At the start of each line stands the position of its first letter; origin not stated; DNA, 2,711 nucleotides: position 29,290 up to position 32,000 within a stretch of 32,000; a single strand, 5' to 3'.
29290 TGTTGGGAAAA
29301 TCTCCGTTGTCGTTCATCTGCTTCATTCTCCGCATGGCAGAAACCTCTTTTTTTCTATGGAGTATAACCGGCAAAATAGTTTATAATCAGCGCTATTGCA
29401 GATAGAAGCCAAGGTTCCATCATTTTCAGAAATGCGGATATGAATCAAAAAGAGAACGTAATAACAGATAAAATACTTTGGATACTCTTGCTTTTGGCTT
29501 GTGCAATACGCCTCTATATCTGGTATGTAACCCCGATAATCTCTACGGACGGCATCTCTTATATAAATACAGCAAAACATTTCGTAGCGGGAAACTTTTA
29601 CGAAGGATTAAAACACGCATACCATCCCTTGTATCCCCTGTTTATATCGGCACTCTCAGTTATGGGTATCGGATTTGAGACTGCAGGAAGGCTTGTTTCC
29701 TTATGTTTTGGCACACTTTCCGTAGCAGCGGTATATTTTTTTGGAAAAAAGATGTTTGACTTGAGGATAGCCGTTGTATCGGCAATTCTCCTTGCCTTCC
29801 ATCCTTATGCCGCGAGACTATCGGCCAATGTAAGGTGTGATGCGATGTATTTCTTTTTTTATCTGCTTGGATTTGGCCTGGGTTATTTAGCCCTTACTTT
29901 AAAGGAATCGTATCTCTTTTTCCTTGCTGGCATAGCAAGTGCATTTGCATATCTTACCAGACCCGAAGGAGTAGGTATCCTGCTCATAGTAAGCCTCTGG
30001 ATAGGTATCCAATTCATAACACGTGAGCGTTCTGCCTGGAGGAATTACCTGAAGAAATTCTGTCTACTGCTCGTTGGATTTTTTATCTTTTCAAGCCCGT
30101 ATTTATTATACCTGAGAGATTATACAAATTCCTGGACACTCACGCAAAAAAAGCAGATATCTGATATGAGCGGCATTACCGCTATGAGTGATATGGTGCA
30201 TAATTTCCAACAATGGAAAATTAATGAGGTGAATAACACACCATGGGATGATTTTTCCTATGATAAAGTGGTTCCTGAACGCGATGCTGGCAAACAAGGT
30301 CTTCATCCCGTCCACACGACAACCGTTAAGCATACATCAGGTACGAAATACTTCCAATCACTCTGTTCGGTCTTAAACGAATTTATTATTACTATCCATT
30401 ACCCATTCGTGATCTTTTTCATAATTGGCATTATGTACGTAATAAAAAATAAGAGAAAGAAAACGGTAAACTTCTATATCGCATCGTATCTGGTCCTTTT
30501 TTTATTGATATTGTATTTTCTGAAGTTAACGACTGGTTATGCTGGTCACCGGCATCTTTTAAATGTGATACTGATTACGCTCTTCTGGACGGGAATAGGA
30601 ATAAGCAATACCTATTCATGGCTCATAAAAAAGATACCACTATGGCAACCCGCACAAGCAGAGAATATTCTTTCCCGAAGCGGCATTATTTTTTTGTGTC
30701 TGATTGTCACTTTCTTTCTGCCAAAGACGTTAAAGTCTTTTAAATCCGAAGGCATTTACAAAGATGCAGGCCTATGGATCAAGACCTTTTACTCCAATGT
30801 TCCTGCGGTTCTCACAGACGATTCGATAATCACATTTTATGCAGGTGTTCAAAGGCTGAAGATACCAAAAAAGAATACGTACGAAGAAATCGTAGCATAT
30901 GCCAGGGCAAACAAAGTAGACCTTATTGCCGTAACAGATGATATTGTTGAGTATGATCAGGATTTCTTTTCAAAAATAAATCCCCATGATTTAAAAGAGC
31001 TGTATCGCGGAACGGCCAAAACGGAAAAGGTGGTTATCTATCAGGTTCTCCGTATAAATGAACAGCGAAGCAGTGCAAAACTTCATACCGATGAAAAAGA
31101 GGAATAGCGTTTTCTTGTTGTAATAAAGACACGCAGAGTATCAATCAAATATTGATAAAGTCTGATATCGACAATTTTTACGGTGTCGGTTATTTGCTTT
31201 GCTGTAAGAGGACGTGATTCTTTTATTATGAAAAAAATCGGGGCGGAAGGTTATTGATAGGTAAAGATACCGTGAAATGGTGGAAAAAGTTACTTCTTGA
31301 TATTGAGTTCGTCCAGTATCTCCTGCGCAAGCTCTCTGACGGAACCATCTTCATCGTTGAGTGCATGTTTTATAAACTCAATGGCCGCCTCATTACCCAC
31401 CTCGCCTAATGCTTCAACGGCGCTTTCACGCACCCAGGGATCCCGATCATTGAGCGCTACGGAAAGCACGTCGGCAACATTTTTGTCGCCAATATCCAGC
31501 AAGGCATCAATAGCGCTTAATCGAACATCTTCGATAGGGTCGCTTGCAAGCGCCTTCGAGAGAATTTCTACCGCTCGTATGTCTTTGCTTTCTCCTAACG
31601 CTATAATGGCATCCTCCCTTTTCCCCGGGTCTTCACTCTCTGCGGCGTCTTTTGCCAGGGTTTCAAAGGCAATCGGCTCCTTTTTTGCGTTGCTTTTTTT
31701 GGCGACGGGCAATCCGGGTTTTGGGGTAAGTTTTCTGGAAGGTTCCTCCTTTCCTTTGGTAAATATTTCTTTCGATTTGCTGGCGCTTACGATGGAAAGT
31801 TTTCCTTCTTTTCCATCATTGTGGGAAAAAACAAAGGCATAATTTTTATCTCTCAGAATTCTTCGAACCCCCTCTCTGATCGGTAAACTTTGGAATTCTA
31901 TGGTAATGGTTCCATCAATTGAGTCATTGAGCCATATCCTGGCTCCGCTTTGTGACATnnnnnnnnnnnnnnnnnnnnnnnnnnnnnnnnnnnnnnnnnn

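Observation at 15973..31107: Glycan cluster with four radical SAM enzymes, a carbamoyltransferase and a split transketolase but no recognisable nucleotide-sugar synthesis genes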

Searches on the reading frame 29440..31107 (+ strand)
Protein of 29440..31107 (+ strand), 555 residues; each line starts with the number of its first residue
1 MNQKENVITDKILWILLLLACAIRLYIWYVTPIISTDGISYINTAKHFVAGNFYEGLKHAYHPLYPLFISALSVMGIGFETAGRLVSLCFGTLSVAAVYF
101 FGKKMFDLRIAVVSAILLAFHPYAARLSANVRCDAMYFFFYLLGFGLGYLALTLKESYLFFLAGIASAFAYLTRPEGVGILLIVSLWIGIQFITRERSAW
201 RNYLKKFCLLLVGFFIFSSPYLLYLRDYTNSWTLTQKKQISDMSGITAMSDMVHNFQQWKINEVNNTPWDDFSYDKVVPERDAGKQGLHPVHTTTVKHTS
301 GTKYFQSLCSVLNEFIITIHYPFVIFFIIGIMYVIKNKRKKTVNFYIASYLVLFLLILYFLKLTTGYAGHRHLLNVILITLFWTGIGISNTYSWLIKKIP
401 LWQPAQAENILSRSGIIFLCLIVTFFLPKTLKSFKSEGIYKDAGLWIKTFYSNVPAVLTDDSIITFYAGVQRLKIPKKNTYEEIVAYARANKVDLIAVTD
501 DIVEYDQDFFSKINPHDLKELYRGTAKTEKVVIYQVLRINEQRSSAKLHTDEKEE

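Call 4: search_protein_families(library=pfam, proteins=[window:29440-31107:+], max_evalue=0.01)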
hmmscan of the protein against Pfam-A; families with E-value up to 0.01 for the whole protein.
window:29440-31107:+ (555 aa): 2 families
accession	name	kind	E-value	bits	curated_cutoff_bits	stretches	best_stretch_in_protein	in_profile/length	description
PF13231.12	PMT_2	-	9e-11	42.7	26.1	1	63-218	4-155/160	Dolichyl-phosphate-mannose-protein mannosyltransferase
PF02366.24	PMT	-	4.6e-05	23.5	22.7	1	83-217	85-233/245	Dolichyl-phosphate-mannose-protein mannosyltransferase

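Call 48: search_protein_families(library=pfam, proteins=[L006:6900-7532:+], max_evalue=0.001)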
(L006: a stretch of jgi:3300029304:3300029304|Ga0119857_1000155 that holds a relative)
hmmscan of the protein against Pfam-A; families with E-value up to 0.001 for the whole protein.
L006:6900-7532:+ (210 aa): 1 family
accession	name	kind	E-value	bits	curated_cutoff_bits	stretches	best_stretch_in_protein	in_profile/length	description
PF05685.18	Uma2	-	0.001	19.1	27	0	62-175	33-138/172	Putative restriction endonuclease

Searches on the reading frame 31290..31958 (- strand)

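Call 4: search_protein_families(library=pfam, proteins=[window:31290-31958:-], max_evalue=0.01)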
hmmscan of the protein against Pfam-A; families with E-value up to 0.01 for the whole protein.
window:31290-31958:- (222 aa): 8 families
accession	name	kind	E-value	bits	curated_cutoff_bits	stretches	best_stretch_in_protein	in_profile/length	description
PF13646.12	HEAT_2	-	4.5e-22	78.6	27.7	2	133-214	4-86/88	HEAT repeats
PF03130.22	HEAT_PBS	-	1.5e-13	50.2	20.9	1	176-202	1-27/27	PBS lyase HEAT-like repeat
PF02985.28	HEAT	-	1.6e-12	46.8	23.5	1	165-187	5-27/31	HEAT repeat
PF12765.13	Cohesin_HEAT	-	0.00051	20.8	21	0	158-184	16-42/42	HEAT repeat associated with sister chromatid cohesion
PF13513.12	HEAT_EZ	-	0.00083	20.3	27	0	161-186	29-54/55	HEAT-like repeat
PF07660.19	STN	-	0.0022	18.2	28.4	0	12-44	8-42/52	Secretin and TonB N terminus short domain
PF21581.3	SCD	-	0.0024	18.6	27.5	0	166-187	36-57/75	Stromalin conservative domain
PF12717.13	Cnd1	-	0.0039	17.7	26.4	0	163-220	24-87/162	non-SMC mitotic condensation complex subunit 1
